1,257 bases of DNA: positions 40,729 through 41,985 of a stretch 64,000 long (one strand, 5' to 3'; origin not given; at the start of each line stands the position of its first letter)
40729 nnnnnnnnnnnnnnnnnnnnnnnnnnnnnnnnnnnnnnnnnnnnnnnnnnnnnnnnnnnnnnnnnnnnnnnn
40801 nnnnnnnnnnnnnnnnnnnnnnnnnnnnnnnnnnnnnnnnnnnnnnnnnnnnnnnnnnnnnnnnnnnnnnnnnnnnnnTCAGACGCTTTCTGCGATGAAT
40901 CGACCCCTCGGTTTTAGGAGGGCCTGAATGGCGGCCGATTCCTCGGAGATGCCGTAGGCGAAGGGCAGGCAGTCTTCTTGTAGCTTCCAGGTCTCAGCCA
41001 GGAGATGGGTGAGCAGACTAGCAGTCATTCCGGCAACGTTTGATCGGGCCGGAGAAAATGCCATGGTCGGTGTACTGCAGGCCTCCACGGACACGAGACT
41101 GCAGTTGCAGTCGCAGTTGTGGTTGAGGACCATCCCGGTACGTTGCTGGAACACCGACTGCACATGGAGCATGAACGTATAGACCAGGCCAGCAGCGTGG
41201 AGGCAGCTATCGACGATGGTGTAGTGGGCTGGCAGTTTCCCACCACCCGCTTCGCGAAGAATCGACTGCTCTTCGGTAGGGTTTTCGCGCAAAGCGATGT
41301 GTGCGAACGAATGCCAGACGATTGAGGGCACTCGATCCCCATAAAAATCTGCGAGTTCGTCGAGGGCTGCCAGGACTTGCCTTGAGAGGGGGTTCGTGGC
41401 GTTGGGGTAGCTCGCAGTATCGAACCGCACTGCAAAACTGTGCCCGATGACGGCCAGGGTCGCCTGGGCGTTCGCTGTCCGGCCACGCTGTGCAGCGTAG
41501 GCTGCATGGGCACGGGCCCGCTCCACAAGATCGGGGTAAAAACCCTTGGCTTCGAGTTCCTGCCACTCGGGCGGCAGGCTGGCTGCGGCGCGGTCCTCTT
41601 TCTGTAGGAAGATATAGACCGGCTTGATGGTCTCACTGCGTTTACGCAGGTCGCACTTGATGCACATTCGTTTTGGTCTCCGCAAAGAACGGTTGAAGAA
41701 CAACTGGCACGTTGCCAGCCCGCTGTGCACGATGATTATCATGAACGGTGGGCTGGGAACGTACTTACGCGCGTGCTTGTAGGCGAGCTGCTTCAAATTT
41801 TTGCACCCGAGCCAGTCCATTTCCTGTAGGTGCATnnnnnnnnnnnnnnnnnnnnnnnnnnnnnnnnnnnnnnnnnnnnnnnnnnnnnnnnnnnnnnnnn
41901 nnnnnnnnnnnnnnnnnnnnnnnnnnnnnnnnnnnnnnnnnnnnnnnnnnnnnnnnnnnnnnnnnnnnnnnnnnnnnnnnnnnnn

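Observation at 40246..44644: Divergent zinc-homeostasis locus with twin 15-bp palindromic operator candidates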

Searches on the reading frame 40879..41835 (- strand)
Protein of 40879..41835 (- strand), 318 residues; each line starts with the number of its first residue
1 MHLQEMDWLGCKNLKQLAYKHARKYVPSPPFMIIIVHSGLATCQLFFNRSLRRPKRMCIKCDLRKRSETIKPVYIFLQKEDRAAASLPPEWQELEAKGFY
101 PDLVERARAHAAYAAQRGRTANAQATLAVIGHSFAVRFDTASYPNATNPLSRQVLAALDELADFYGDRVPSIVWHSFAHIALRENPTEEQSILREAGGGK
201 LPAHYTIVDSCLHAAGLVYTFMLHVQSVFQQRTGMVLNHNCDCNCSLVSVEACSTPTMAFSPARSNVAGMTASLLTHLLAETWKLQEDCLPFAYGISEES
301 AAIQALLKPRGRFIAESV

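Call 3: search_protein_families(library=pfam, proteins=[window:40879-41835:-], max_evalue=0.01)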
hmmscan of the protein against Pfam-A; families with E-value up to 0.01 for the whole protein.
window:40879-41835:- (318 aa): 0 families

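Call 6: search_protein_families(library=ncbifam, proteins=[window:40879-41835:-], max_evalue=0.01)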
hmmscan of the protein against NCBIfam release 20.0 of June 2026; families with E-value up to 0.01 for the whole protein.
window:40879-41835:- (318 aa): 0 families

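Call 7: find_encoding_contigs(protein=window:40879-41835:-, flank=10000, max_places=6)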
Protein window:40879-41835:- (318 aa): no gene with exactly this product is on record in the collection.

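Call 9: find_homologous_proteins(query=window:40879-41835:-, max_evalue=0.001)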
Query window:40879-41835:- (318 aa): 15 proteins with E <= 0.001 among 3177 candidates.
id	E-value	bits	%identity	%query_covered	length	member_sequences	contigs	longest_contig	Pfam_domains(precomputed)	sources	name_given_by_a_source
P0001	2.4e-214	728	100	100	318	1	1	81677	-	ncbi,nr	ncbi:hypothetical protein K2Q16_02495 [Patescibacteria group bacterium]|nr:hypothetical protein [Pat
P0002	5.0e-138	478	80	82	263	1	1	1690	-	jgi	-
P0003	1.6e-121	424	74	82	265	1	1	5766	-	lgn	-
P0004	3.3e-121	423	73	82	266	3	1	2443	-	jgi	jgi:hypothetical protein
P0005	3.6e-120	419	72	82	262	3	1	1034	-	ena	-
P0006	1.6e-68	250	50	73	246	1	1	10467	-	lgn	-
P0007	1.5e-64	237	51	71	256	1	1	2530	-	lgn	-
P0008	3.9e-64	235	50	75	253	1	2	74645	-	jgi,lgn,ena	jgi:hypothetical protein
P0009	6.6e-64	234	49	76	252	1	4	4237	-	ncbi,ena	-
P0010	1.3e-62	230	49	70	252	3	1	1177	-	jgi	jgi:hypothetical protein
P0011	1.5e-60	223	49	73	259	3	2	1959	-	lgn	-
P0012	6.8e-60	221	48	74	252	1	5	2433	-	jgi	jgi:hypothetical protein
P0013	5.5e-59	218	47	76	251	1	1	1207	-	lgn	-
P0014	1.1e-57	214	48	69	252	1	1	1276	-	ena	-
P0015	9.1e-56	208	46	74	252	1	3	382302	-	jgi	jgi:hypothetical protein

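Call 11: find_encoding_contigs(protein=P0015, flank=8000, max_places=3)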
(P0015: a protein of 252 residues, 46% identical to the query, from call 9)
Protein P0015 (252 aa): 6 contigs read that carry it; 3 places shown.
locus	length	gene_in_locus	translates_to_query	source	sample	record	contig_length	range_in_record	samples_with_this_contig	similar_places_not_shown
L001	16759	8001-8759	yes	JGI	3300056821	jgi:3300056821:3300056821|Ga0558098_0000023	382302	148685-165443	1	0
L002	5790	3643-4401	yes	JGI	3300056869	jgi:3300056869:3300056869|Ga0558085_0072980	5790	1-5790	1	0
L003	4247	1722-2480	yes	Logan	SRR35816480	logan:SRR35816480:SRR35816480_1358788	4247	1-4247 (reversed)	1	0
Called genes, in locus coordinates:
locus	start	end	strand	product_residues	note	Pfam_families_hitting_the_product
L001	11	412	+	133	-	PF00903:Glyoxalase, PF22677:Ble-like_N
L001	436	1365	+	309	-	PF01828:Peptidase_A4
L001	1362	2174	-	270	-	PF00561:Abhydrolase_1, PF12146:Hydrolase_4, PF12697:Abhydrolase_6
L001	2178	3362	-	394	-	PF13439:Glyco_transf_4, PF13579:Glyco_trans_4_4, PF20706:GT4-conflict (weak), PF00534:Glycos_transf_1, PF13692:Glyco_trans_1_4, PF13524:Glyco_trans_1_2 (weak)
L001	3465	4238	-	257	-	PF00106:adh_short, PF08659:KR, PF13561:adh_short_C2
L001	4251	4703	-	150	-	-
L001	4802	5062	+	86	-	-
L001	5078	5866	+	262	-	PF03988:DUF347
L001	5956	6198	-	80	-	-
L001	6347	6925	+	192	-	PF13787:HXXEE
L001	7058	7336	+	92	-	-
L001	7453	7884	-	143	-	PF01475:FUR, PF12840:HTH_20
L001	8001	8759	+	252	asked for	-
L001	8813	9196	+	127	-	-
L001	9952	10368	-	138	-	-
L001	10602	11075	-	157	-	-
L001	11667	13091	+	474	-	PF00144:Beta-lactamase, PF13354:Beta-lactamase2 (faint)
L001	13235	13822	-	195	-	PF13302:Acetyltransf_3, PF13420:Acetyltransf_4, PF13523:Acetyltransf_8 (weak), PF00583:Acetyltransf_1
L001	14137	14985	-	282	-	-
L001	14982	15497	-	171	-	PF00293:NUDIX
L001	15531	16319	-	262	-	PF00459:Inositol_P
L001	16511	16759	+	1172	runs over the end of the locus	PF28492:Beta_helix_4, PF13229:Beta_helix (weak), PF28492:Beta_helix_4, PF13229:Beta_helix (weak)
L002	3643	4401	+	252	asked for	-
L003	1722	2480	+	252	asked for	-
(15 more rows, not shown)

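Call 12: find_encoding_contigs(protein=P0008, flank=8000, max_places=3)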
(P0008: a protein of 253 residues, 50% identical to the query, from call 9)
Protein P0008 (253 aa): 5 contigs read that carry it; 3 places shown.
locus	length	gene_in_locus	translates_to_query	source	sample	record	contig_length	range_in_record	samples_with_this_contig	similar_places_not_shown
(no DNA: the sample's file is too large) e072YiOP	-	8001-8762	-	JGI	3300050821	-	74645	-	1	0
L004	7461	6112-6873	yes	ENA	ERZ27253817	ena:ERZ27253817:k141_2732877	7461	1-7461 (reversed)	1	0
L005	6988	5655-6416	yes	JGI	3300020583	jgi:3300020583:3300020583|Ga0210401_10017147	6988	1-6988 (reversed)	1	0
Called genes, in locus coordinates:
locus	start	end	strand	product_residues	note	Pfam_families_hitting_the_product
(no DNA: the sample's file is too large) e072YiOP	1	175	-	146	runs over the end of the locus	PF00892:EamA (weak)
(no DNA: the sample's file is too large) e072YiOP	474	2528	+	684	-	PF00115:COX1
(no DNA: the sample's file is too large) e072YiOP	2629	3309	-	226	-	-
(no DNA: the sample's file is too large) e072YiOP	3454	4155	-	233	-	-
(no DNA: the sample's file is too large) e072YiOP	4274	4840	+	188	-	PF00510:COX3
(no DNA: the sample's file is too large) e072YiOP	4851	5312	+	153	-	PF00293:NUDIX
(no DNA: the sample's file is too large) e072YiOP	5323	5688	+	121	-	PF03626:COX4_pro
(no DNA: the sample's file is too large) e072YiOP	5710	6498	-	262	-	-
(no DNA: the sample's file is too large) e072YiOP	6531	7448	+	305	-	PF01040:UbiA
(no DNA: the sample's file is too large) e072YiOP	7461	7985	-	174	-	PF01475:FUR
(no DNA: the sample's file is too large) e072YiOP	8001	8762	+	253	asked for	-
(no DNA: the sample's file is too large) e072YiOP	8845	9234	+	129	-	-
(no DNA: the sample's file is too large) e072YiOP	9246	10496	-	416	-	-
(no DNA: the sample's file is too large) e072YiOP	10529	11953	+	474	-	PF00270:DEAD, PF04851:ResIII (weak), PF00271:Helicase_C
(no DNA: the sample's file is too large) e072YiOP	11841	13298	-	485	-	PF25201:nSTAND6 (faint), PF00005:ABC_tran, PF02367:TsaE (faint), PF02463:SMC_N (faint), PF03193:RsgA_GTPase (faint), PF13191:AAA_16 (faint), PF13401:AAA_22 (faint), PF00005:ABC_tran, +6 more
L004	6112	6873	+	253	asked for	-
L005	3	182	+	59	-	?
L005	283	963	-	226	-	-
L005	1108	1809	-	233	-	-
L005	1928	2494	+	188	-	PF00510:COX3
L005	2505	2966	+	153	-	PF00293:NUDIX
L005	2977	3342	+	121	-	PF03626:COX4_pro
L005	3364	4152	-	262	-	-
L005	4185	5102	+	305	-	PF01040:UbiA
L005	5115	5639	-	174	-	PF01475:FUR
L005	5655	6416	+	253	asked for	-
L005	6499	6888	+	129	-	-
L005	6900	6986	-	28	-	?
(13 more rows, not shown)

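Call 14: find_encoding_contigs(protein=P0003, flank=10000, max_places=3)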
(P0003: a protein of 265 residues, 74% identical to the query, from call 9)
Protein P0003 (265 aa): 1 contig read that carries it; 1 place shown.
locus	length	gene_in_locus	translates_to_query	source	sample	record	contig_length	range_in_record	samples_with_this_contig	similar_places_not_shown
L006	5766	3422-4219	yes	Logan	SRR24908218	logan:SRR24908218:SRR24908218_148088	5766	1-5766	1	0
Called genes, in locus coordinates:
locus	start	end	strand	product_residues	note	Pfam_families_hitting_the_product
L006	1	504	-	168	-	?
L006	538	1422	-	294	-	PF01145:Band_7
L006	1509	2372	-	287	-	PF02535:Zip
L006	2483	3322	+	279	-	PF01656:CbiA (weak), PF13614:AAA_31 (weak)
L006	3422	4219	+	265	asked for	-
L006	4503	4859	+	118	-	PF01475:FUR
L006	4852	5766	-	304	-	?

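Call 15: find_encoding_contigs(protein=P0006, flank=10000, max_places=3)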
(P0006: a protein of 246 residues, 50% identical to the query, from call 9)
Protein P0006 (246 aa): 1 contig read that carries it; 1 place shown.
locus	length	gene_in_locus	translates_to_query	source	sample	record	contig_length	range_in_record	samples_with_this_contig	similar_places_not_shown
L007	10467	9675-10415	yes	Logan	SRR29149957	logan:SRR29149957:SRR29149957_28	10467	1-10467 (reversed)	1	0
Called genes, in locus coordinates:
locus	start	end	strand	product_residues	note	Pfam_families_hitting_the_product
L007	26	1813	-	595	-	PF00009:GTP_EFTU, PF01926:MMR_HSR1 (weak), PF22042:EF-G_D2, PF03144:GTP_EFTU_D2, PF00679:EFG_C, PF21018:BipA_C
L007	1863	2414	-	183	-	-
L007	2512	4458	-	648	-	PF04041:Glyco_hydro_130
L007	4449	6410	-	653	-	PF04041:Glyco_hydro_130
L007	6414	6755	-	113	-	PF01050:MannoseP_isomer, PF07883:Cupin_2 (weak)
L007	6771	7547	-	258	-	PF08282:Hydrolase_3, PF03332:PMM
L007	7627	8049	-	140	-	-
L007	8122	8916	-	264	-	PF09864:MliC, PF03724:META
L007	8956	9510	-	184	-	PF09335:VTT_dom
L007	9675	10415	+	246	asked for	-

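Call 16: find_encoding_contigs(protein=P0004, flank=10000, max_places=3)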
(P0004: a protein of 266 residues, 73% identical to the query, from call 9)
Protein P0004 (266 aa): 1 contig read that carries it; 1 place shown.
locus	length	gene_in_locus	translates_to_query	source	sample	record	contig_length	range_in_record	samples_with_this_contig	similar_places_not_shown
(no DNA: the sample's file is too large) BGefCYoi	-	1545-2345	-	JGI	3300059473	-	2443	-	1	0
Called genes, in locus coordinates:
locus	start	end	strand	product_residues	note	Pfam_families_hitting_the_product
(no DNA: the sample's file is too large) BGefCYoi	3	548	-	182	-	?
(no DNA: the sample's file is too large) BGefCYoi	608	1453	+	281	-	PF01656:CbiA (weak), PF13614:AAA_31 (weak)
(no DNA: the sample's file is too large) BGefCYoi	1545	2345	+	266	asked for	-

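Call 35: predict_structure(alignment_id=A2)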
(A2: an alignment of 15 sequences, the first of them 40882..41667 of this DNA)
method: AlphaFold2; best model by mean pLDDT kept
length: 262 residues; sequences in the alignment: 15
mean_pLDDT: 82.5   pTM: 0.82
mean pLDDT of the five models: 82.5, 81.8, 80.5, 79.7, 75.5
residues with pLDDT >= 90: 115; 70-90: 92; 50-70: 40; < 50: 15
segments of 3 or more residues with pLDDT < 50: 232-239, 260-262
pLDDT, mean of each block of 10 residues (from residue 1): 60 71 88 97 96 91 86 96 85 90 97 96 89 82 83 89 93 93 66 82 90 95 78 48 62 52 48
secondary structure, 60 per line:
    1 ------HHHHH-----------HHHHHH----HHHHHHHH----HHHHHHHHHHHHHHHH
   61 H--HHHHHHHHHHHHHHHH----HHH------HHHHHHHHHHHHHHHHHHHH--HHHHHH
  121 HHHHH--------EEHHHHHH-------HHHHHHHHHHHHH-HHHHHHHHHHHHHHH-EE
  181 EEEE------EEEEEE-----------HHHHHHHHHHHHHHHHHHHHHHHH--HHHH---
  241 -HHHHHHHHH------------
elements in order: H7-11 H23-28 H33-40 H45-61 H64-79 H93-112 H115-125 H136-141 H149-161 H163-177 E179-184 E191-196 H208-231 H234-237 H242-250

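Call 37: search_protein_representatives(alignment_id=A2)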
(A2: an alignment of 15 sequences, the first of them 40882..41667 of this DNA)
Query: 15 sequences, 252 profile positions. Proteins with E-value up to 0.001 (for the whole library): 71; up to 1e-10: 54; up to 1e-30: 33. The best 71 are listed.
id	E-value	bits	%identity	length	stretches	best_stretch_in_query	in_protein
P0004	4.2e-118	409.6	-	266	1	2-252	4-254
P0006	5.0e-118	409.3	-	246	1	4-252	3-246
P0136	6.4e-85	300.9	-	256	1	4-248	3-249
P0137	3.7e-66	239.4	-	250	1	8-251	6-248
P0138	1.2e-65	237.8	-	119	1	135-252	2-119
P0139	1.8e-65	237.1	-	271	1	4-246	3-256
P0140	5.8e-58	212.6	-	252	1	16-248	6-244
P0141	9.3e-56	205.4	-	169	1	87-247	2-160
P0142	1.7e-55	204.5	-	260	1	23-248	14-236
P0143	2.3e-54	200.8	-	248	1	21-248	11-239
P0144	6.9e-54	199.2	-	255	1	26-252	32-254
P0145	1.5e-53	198.1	-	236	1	24-244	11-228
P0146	1.1e-52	195.3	-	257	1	10-250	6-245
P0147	1.6e-52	194.8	-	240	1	21-251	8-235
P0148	3.6e-51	190.3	-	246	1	26-249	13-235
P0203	4.5e-05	39.3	-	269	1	62-245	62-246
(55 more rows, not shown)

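Call 40: fold_search(model_id=the predicted structure, library=pdb)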
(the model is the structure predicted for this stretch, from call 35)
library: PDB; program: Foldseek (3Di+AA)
matches with E <= 10: 76; with E <= 0.001: 0
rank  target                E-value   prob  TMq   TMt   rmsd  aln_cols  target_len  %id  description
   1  9olq_A                2.7e-01  0.18  0.17  0.18  18.3       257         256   11  Designed allosteric facilitated dissociation switch AS1_K46L_E50W_K172W_E173Y in complex state THE (released 2025-08-20)
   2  5vox_e                1.4e+00  0.03  0.11  0.11  17.3       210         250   10  Yeast V-ATPase in complex with Legionella pneumophila effector SidK (rotational state 1) (released 2017-06-21)
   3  9dd0_C                1.5e+00  0.07  0.18  0.18  17.1       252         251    8  Designed allosteric facilitated dissociation switch AS1 in complex state TH with methylated lysines, crystal #2 (released 2025-08-20)
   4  9e0b_A                1.5e+00  0.03  0.12  0.04  20.2       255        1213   11  Structure of proline utilization A complexed with (2,3-dihydro-1-benzofuran-5-yl)methanol (released 2024-11-27)
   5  6n4n_F                1.6e+00  0.06  0.16  0.18  14.6       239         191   13  Crystal structure of the designed protein DNCR2/danoprevir/NS3a complex (released 2019-09-11)
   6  5d80_B                1.9e+00  0.06  0.16  0.08  12.8       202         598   10  Crystal Structure of Yeast V1-ATPase in the Autoinhibited Form (released 2016-06-08)
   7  7tmo_C                2.4e+00  0.04  0.14  0.09  12.1       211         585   12  V1 complex lacking subunit C from Saccharomyces cerevisiae, State 1 (released 2022-04-06)
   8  2gm8_C                2.5e+00  0.02  0.12  0.14  18.0       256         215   15  TenA Homolog/Thi-4 Thiaminase complexed with product 4-amino-5-hydroxymethyl-2-methylpyrimidine (released 2006-04-18)
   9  7l9i_B                2.8e+00  0.02  0.14  0.12  13.6       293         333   12  Crystal structure of human ARH3-D314A bound to magnesium and ADP-ribose (released 2021-04-28)
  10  6n4n_C                3.1e+00  0.03  0.14  0.16  16.3       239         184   12  Crystal structure of the designed protein DNCR2/danoprevir/NS3a complex (released 2019-09-11)
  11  2x3m                  3.2e+00  0.03  0.12  0.17  17.0       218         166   11  Crystal Structure of Hypothetical Protein ORF239 from Pyrobaculum Spherical Virus (released 2011-02-16)
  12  7xzh_B                3.2e+00  0.01  0.11  0.06  27.2       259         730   13  Cryo-EM structure of human LRRC8A (released 2023-06-07)
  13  5cwg                  3.4e+00  0.04  0.18  0.22  15.3       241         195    9  Crystal structure of de novo designed helical repeat protein DHR10 (released 2015-12-16)
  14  6d36_C                3.4e+00  0.02  0.14  0.13  13.5       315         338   10  Structure of human ARH3 bound to ADP-ribose and magnesium (released 2018-06-20)
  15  8ji4_A                3.6e+00  0.02  0.12  0.13  18.8       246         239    9  Crystal structure of AetD in complex with 5-bromo-L-tryptophan (released 2023-11-15)
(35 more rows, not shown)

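Call 60: search_protein_families(library=pfam, proteins=[L001:8813-9196:+], max_evalue=0.01)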
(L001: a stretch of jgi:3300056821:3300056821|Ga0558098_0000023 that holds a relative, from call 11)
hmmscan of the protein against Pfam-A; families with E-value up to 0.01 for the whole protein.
L001:8813-9196:+ (127 aa): 0 families

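Call 90: search_protein_families(library=ncbifam, proteins=[L001:7453-7884:-, L005:5115-5555:-], max_evalue=0.0001)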
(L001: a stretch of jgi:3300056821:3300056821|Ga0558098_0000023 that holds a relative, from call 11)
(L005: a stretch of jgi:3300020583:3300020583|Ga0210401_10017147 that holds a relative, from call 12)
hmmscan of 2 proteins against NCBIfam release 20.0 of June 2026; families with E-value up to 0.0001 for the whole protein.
L001:7453-7884:- (143 aa): 9 families
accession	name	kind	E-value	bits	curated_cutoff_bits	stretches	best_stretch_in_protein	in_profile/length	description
NF052545.1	TransRegPerRClab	equivalog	2.5e-23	82.6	180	1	6-140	3-137/138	transcriptional regulator PerR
NF051892.1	TransRegFurBacil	equivalog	2.6e-23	82.7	220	1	6-142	7-148/149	ferric iron uptake transcriptional regulator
NF006999.0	PRK09462.1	equivalog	3e-16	59.4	146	1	8-139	5-138/148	ferric iron uptake transcriptional regulator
NF051891.1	TransRegFurHelico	equivalog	6.6e-15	55.3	200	1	6-140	13-148/148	ferric iron uptake transcriptional regulator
NF047406.1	TransRegPerRTherm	equivalog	5.6e-13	49.2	200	1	19-141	7-129/130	manganese-dependent transcriptional regulator PerR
NF047462.1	FUR_perox_PerRA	exception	5.6e-09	36.6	200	1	8-119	9-120/142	peroxide-responsive transcriptional repressor PerRA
NF008646.0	PRK11639.1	equivalog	5.6e-09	35.9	167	1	10-139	16-148/171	zinc uptake transcriptional repressor Zur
NF045678.1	TransRegIrrA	equivalog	8.3e-07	29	150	1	48-107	54-112/138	iron response transcriptional regulator IrrA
NF045677.1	FeRespRegIrr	equivalog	1.3e-05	25.3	170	1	48-108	45-104/127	Fur family transcriptional regulator Irr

L005:5115-5555:- (146 aa): 9 families
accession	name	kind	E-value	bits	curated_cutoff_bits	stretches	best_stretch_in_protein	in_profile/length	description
NF051892.1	TransRegFurBacil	equivalog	6.4e-25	88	220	1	11-145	7-147/149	ferric iron uptake transcriptional regulator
NF052545.1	TransRegPerRClab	equivalog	5.7e-24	84.7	180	1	13-144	5-137/138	transcriptional regulator PerR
NF006999.0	PRK09462.1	equivalog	6e-20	71.3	146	1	14-141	6-136/148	ferric iron uptake transcriptional regulator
NF051891.1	TransRegFurHelico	equivalog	1.8e-18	66.9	200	1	13-143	15-147/148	ferric iron uptake transcriptional regulator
NF047406.1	TransRegPerRTherm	equivalog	2.8e-16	59.9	200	1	23-144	6-128/130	manganese-dependent transcriptional regulator PerR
NF047462.1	FUR_perox_PerRA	exception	6.6e-14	52.6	200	1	12-120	8-117/142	peroxide-responsive transcriptional repressor PerRA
NF045678.1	TransRegIrrA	equivalog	2e-11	43.9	150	1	8-110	5-111/138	iron response transcriptional regulator IrrA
NF045677.1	FeRespRegIrr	equivalog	4.7e-10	39.6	170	1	14-109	2-101/127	Fur family transcriptional regulator Irr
NF008646.0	PRK11639.1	equivalog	5.6e-07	29.4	167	1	13-143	14-148/171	zinc uptake transcriptional repressor Zur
